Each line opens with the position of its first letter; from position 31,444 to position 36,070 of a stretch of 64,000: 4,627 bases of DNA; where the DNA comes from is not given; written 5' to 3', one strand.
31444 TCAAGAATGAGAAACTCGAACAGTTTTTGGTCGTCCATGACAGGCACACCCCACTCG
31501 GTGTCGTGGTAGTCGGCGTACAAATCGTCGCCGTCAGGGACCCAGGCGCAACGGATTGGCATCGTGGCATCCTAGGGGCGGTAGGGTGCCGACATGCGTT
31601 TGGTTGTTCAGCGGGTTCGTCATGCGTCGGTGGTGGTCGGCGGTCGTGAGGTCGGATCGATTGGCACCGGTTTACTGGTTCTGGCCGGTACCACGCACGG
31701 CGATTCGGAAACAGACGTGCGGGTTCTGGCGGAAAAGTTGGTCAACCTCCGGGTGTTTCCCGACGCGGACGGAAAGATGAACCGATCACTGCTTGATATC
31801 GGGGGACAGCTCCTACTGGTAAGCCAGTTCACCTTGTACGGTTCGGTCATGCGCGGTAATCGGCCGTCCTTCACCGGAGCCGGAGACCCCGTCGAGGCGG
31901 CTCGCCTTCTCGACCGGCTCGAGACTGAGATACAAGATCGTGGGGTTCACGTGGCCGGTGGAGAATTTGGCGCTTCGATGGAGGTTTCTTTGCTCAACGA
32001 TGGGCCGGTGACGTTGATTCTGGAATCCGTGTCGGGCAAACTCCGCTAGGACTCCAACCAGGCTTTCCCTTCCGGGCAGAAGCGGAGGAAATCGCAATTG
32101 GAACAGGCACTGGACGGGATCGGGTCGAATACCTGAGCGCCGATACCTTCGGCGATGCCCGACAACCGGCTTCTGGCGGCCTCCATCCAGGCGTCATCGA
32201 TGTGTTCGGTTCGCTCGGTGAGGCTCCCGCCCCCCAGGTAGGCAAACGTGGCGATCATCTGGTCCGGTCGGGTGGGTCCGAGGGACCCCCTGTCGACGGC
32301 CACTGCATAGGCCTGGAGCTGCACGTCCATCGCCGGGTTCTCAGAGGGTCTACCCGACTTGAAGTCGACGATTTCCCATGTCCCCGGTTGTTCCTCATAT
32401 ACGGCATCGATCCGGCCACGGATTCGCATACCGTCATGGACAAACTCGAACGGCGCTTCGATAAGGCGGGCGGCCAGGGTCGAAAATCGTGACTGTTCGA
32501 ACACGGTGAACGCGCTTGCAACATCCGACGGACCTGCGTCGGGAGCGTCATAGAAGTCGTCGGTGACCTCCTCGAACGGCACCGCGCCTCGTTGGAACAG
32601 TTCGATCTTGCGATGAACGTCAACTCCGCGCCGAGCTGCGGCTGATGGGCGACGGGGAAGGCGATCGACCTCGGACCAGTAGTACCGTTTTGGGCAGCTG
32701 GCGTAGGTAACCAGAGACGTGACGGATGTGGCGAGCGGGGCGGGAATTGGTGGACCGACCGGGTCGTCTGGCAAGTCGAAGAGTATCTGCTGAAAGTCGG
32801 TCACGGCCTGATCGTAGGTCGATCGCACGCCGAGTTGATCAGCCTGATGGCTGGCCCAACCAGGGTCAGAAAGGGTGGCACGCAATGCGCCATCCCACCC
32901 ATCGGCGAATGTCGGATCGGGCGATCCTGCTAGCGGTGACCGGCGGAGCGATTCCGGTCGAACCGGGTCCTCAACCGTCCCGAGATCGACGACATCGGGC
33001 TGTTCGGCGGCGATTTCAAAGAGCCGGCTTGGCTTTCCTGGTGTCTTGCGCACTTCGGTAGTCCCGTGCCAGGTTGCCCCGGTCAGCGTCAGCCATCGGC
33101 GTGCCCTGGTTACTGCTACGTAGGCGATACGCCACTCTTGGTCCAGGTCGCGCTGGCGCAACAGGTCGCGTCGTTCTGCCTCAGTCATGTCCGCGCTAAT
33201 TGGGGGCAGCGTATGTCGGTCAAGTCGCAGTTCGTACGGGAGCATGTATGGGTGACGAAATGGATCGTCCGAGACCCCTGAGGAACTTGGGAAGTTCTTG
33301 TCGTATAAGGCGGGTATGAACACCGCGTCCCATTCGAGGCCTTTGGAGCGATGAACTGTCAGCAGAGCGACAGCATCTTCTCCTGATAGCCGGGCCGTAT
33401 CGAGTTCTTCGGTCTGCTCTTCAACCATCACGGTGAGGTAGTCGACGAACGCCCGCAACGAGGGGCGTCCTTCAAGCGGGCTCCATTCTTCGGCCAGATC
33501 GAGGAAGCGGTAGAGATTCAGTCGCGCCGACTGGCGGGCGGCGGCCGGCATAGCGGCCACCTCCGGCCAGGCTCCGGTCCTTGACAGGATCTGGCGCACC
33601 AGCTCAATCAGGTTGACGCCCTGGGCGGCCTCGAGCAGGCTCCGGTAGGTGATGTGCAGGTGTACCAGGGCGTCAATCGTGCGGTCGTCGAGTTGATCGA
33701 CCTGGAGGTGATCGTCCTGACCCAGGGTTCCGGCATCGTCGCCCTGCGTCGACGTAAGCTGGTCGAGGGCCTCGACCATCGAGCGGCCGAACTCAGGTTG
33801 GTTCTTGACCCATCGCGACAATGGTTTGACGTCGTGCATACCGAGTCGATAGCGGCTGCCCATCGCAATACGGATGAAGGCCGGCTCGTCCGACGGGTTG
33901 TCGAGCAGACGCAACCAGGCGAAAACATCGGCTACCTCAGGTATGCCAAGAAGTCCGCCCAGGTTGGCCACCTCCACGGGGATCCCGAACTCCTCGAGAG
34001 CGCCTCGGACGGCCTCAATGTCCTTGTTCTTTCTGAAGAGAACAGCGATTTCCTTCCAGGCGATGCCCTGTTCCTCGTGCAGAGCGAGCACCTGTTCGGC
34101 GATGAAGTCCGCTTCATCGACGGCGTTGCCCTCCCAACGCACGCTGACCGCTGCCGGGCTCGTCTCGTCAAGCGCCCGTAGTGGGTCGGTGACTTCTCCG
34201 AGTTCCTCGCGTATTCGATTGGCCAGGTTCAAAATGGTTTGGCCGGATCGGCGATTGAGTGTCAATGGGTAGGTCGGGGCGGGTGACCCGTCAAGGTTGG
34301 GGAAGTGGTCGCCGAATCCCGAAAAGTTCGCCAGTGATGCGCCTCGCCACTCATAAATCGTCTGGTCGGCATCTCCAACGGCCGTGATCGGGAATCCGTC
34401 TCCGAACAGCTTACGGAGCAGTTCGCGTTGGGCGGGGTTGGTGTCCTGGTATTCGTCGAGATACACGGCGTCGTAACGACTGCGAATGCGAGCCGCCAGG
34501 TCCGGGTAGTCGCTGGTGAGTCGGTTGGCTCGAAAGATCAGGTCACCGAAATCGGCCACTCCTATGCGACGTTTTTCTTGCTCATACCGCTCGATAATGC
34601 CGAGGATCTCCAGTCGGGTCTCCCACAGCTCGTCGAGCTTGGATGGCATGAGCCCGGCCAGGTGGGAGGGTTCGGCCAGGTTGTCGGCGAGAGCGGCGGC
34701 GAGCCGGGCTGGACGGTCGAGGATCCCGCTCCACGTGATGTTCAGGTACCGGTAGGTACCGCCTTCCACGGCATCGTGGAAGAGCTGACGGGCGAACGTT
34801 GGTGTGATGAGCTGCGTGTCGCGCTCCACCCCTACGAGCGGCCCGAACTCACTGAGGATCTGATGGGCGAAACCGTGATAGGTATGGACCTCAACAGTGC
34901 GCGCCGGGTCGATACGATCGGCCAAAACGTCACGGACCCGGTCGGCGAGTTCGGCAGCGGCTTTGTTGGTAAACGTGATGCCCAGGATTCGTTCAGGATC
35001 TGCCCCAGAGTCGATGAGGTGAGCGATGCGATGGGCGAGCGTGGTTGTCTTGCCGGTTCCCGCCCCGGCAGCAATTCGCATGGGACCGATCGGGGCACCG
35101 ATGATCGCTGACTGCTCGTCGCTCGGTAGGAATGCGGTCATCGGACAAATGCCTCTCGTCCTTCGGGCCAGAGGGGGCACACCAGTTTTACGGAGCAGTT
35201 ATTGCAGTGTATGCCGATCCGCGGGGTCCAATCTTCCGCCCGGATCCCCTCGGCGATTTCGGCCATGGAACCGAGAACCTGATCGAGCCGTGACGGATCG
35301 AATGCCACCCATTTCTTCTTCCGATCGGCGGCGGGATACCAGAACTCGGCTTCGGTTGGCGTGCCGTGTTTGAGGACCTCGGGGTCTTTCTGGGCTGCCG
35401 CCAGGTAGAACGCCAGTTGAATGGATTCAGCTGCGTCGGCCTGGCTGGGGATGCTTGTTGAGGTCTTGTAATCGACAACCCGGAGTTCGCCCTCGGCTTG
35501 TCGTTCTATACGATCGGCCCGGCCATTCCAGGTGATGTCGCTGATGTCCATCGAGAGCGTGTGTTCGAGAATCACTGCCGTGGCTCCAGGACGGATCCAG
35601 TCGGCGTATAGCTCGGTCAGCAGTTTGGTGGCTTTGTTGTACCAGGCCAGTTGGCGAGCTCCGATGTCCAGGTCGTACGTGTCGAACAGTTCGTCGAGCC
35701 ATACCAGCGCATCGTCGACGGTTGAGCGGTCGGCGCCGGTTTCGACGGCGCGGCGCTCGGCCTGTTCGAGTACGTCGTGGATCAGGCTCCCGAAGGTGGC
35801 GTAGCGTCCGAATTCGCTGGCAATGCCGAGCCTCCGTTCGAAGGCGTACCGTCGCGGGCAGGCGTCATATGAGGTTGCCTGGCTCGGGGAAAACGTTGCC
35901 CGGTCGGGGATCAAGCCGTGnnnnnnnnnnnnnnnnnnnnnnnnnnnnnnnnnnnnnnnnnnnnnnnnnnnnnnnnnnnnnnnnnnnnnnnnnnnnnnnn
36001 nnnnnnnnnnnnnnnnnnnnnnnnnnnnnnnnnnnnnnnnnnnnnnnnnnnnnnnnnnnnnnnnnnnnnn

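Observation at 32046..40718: AdnA/AdnB helicase-nuclease pair with a stand-alone Cas4-like Fe-S nuclease and a small zinc-ribbon ORF nearby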

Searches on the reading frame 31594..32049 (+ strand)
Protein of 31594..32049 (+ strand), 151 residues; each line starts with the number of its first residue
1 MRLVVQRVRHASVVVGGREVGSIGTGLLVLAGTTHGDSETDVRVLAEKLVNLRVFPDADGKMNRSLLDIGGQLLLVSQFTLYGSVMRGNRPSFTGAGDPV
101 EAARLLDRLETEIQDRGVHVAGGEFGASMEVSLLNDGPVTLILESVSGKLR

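Call 5: search_protein_families(library=pfam, proteins=[window:31594-32049:+], max_evalue=0.01)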
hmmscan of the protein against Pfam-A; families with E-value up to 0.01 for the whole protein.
window:31594-32049:+ (151 aa): 1 family
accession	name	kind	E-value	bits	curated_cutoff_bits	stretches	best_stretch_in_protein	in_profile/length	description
PF02580.21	Tyr_Deacylase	-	2.5e-51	174.3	25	1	2-144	1-144/144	D-Tyr-tRNA(Tyr) deacylase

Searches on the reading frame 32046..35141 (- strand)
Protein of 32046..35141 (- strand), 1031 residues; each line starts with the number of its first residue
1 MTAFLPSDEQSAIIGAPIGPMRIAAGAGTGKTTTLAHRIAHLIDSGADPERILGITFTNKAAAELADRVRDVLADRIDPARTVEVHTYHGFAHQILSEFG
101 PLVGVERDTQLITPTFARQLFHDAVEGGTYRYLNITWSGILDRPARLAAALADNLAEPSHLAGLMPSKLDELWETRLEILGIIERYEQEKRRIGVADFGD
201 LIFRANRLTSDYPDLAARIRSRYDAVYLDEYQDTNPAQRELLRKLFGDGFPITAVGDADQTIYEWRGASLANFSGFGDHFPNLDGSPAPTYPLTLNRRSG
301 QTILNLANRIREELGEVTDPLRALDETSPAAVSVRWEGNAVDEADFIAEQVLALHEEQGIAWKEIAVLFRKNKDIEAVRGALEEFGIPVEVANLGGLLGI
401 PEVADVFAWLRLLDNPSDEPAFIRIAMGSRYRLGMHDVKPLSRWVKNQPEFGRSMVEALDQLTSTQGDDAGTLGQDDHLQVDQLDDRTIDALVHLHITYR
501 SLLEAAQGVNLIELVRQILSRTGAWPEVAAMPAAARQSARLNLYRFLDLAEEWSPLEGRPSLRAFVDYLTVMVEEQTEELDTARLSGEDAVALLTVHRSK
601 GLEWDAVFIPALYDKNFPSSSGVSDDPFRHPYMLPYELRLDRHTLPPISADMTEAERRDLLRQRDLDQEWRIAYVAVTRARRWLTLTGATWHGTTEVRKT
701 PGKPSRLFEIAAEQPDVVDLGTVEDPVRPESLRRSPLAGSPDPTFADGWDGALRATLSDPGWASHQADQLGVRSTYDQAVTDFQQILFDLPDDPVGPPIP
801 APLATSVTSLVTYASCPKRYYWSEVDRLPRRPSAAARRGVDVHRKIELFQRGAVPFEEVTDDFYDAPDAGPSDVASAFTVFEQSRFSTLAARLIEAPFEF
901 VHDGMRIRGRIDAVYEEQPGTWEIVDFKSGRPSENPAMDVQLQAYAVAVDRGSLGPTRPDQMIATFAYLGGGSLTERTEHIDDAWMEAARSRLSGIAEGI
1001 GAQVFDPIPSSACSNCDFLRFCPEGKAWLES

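Call 5: search_protein_families(library=pfam, proteins=[window:32046-35141:-], max_evalue=0.01)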
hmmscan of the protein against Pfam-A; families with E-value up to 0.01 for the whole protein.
window:32046-35141:- (1031 aa): 7 families
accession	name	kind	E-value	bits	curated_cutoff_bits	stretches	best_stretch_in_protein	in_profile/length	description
PF00580.27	UvrD-helicase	-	5.5e-57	193.9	23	1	8-281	3-271/271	UvrD/REP helicase N-terminal domain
PF13361.12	UvrD_C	-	1.1e-36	127.5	25.6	1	293-687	3-346/350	UvrD-like helicase C-terminal domain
PF12705.13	PDDEXK_1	-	3.1e-27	96.6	22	1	805-1023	2-247/247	PD-(D/E)XK nuclease superfamily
PF13245.12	AAA_19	-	1.5e-19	71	25.1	1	18-264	11-132/134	AAA domain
PF13538.12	UvrD_C_2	-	5e-10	39.5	27.4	1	592-611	3-22/52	UvrD-like helicase C-terminal domain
PF13604.12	AAA_30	-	0.00024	21.3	27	1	23-69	23-66/191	AAA domain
PF01930.23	Cas_Cas4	-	0.0085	16.6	22.7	0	909-1022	54-158/160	Domain of unknown function DUF83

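Call 6: search_protein_families(library=ncbifam, proteins=[window:32046-35141:-], max_evalue=0.01)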
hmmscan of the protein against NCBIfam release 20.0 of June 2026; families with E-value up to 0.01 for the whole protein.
window:32046-35141:- (1031 aa): 19 families
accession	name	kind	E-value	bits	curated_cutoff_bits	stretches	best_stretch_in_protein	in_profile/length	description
TIGR01073.1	pcrA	equivalog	3.6e-84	283.5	911.2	2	9-626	8-584/725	DNA helicase PcrA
NF008743.0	PRK11773.1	equivalog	1.8e-70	238.2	965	1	8-624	12-587/720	DNA helicase II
TIGR01075.1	uvrD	equivalog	1e-67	229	1144.45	1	8-623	7-581/715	DNA helicase II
TIGR01074.1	rep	equivalog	6.7e-66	222.9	951.45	1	11-626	7-587/668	DNA helicase Rep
NF008172.0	PRK10919.1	equivalog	3.1e-51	174.4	1168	1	16-627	13-588/673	DNA helicase Rep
TIGR02785.1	addA_Gpos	equivalog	5.1e-43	147.2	707.65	3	355-698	569-888/1234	helicase-exonuclease AddAB subunit AddA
TIGR00609.1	recB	equivalog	1.1e-42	146.3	696.05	3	343-689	520-813/1175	exodeoxyribonuclease V subunit beta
TIGR02784.1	addA_alphas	equivalog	2.6e-36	125.4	860.75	3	20-75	12-67/1138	double-strand break repair helicase AddA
NF010485.0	PRK13909.1-2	equivalog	1.2e-28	99.8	650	3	24-75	9-60/909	RecB-like helicase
NF010487.0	PRK13909.1-4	equivalog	1.9e-24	86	759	2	213-409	318-522/924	RecB-like helicase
NF008276.0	PRK11054.1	equivalog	1.3e-22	80.1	543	2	23-97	214-284/684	DNA helicase IV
NF008128.0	PRK10876.1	equivalog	3.6e-19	68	1697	2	182-273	335-430/1181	exodeoxyribonuclease V subunit beta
NF010484.0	PRK13909.1-1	equivalog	1.1e-08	33.3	1074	1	21-73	8-60/945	RecB-like helicase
TIGR00372.1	cas4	equivalog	5.3e-08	32.9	65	1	902-1023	63-179/180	CRISPR-associated protein Cas4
NF010486.0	PRK13909.1-3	equivalog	1.8e-07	29.6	1109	1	23-76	10-63/921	RecB-like helicase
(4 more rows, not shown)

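Call 9: search_solved_structures(query=window:32046-35141:-, max_evalue=1e-10)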
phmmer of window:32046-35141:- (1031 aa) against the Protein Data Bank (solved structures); distinct sequences matched with E-value up to 1e-10: 24.
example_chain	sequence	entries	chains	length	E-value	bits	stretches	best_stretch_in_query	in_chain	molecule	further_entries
6ppu_B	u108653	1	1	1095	2.6e-99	336.8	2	175-973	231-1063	UvrD/REP helicase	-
6ppr_B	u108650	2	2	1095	3e-98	333.2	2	175-973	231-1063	UvrD/REP helicase | DNA 3'-5' helicase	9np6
7sjr_B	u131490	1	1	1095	2e-97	330.5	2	175-973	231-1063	DNA helicase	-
6ppj_B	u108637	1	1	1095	1e-87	298.3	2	175-705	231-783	UvrD/REP helicase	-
1pjr_A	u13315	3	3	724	8.4e-61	209.2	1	5-627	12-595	PCRA | ATP-DEPENDENT HELICASE PCRA | HELICASE PCRA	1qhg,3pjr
4c2u_A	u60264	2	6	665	4.2e-55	190.4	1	18-627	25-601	DNA HELICASE II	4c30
4c2t_A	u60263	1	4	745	5.8e-55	189.9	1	18-627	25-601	DNA HELICASE II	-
2is1_A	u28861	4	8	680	3.2e-51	177.5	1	7-623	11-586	DNA helicase II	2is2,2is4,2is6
3lfu_A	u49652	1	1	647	7e-51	176.4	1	7-623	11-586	DNA helicase II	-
2pjr_A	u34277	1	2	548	1.8e-50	175.1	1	5-570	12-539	PROTEIN (HELICASE PCRA)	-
9dci_A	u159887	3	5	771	2.8e-49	171.1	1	17-622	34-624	ATP-dependent DNA helicase UvrD1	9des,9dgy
1uaa_A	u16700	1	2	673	8.4e-48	166.2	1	14-626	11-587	PROTEIN (ATP-DEPENDENT DNA HELICASE REP.)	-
1qhh_B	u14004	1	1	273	6.3e-31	110.3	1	181-445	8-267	PROTEIN (PCRA (SUBUNIT))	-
3u44_A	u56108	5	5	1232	1.6e-24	89.2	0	509-695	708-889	ATP-dependent helicase/nuclease subunit A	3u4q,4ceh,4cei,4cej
5mbv_B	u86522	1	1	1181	2.6e-16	62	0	179-273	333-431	RecBCD enzyme subunit RecB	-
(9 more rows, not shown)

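Call 96: search_protein_families(library=padloc, proteins=[window:32046-35141:-], max_evalue=0.001)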
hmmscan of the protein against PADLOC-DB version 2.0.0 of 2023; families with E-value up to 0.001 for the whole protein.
window:32046-35141:- (1031 aa): 59 families (the best 25 are shown)
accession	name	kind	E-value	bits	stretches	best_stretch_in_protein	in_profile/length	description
PDLC03802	RTasHel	-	1.4e-64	217.1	2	8-442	8-390/675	DRT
PDLC00114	GajB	-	1.1e-61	207.2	2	18-539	20-523/635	UrvD helicase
PDLC00132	GajB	-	1.4e-56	190.4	3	7-392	5-381/625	UrvD helicase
PDLC00117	GajB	-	4e-53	178.8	2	23-391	32-379/604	UrvD helicase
PDLC00103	GajB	-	3.9e-52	176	2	22-390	32-376/612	UrvD helicase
PDLC00123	GajB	-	4.6e-42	142.3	3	216-382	170-325/540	UrvD helicase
PDLC00107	GajB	-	3.4e-39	132.9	3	9-106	19-124/587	UrvD helicase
PDLC00144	GajB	-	1.6e-34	117.4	3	197-389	135-324/559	UrvD helicase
PDLC00119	GajB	-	9.2e-34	115.3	2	192-327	188-314/565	UrvD helicase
PDLC00134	GajB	-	5e-33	112.8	2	215-375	205-361/431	UrvD helicase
PDLC00122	GajB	-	1.2e-31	108.2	2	219-387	159-310/502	UrvD helicase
PDLC00121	GajB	-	3.6e-30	103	1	6-389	6-360/565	UrvD helicase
PDLC00130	GajB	-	1.9e-29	100.4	2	185-389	168-363/589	UrvD helicase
PDLC00138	GajB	-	7.1e-29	98.9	2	187-381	185-372/581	UrvD helicase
PDLC00104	GajB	-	1.4e-28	98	1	8-310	6-248/574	UrvD helicase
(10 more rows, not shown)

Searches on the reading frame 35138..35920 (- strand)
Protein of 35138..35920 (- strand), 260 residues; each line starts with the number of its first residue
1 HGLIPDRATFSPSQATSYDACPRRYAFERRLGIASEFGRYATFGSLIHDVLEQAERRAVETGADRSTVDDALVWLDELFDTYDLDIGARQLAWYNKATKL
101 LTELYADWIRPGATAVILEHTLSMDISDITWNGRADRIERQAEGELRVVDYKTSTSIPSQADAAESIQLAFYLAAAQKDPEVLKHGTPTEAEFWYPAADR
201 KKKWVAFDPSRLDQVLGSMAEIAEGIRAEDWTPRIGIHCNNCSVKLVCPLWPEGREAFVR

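Call 48: search_solved_structures(query=window:35138-35920:-, max_evalue=0.001, show_alignments=1)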
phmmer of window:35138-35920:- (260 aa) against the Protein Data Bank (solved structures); distinct sequences matched with E-value up to 0.001: 4.
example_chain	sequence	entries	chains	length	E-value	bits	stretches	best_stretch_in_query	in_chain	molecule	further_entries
6ppu_A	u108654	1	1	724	1.1e-08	38.4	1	8-254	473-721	ATP-dependent DNA helicase (UvrD/REP)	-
7sjr_A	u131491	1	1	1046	2.3e-08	37.3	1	8-254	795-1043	DNA helicase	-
6ppj_A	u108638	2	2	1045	3e-07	33.7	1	8-254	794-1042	ATP-dependent DNA helicase (UvrD/REP)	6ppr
9np6_A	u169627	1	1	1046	3e-07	33.7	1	8-254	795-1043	DNA 3'-5' helicase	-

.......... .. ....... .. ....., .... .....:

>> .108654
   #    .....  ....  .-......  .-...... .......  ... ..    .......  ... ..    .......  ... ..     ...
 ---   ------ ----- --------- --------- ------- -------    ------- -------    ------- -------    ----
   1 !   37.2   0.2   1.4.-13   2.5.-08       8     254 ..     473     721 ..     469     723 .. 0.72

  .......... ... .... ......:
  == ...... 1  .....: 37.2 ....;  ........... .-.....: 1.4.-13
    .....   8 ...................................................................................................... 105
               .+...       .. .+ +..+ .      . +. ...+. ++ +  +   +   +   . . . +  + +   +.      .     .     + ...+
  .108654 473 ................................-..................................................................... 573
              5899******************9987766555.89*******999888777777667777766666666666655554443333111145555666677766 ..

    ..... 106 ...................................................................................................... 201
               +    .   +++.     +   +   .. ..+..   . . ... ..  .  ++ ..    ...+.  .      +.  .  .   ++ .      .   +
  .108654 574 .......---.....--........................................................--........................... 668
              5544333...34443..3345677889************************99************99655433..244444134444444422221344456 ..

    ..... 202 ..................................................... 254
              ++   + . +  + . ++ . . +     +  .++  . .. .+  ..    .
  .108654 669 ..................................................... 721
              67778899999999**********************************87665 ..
